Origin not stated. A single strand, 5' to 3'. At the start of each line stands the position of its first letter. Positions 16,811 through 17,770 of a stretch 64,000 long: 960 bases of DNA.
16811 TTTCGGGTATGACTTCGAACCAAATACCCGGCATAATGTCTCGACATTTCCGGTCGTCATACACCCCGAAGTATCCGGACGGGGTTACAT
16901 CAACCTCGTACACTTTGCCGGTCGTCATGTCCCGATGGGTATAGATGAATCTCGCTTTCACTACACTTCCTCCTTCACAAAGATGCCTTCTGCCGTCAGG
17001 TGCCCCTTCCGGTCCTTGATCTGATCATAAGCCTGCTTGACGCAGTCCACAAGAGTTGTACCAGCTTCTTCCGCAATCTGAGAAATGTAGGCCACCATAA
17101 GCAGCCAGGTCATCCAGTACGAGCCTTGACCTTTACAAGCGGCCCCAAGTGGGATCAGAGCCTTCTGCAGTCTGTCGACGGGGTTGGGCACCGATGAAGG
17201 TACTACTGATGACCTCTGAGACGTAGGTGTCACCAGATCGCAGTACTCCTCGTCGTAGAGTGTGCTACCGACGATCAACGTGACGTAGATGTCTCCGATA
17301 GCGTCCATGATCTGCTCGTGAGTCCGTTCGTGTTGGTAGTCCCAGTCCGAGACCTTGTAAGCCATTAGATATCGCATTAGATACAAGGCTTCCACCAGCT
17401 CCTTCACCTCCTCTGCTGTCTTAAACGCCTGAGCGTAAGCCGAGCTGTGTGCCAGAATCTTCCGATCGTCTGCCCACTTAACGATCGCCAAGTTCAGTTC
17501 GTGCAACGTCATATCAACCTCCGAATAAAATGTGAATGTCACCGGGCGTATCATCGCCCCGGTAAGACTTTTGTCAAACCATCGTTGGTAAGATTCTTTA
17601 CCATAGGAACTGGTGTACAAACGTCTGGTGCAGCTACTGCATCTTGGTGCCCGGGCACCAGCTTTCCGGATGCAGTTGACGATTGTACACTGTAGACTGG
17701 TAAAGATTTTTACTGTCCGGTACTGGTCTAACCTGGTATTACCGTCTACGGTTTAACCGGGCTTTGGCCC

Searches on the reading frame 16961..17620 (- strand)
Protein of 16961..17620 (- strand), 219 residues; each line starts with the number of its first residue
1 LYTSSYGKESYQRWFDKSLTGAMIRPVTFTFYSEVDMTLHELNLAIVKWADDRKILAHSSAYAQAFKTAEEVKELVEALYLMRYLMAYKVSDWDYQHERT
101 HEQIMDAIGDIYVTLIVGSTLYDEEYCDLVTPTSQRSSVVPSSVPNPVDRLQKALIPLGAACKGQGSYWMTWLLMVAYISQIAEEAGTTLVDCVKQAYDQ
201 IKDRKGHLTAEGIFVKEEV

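Call 64: search_protein_families(library=pfam, proteins=[window:16961-17620:-], max_evalue=0.01)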
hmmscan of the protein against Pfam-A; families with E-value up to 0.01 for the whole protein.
window:16961-17620:- (219 aa): 0 families

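Call 98: search_protein_families(library=phrogs, proteins=[window:16961-17620:-], max_evalue=0.01)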
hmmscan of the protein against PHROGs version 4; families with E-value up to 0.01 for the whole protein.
window:16961-17620:- (219 aa): 7 families
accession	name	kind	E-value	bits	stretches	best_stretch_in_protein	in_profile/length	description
phrog_1992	-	other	1.5e-32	114.3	1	34-218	87-251/293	MazG-like pyrophosphatase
phrog_715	-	other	1.2e-21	78.3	2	100-218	50-117/123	MazG-like pyrophosphatase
phrog_7855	-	other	1.4e-15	58.7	1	175-218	245-288/291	mazG nucleotide pyrophosphohydrolase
phrog_1994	-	DNA, RNA and nucleotide metabolism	5.6e-10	40.4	2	186-218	137-168/170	DNA binding protein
phrog_28554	-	other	3.8e-09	37.5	1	180-217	194-231/236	MazG-like pyrophosphatase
phrog_14652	-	DNA, RNA and nucleotide metabolism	1.4e-05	25.7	1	182-218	222-257/261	DNA binding protein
phrog_2144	-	other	0.00027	21.7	1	40-112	9-82/290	MazG-like pyrophosphatase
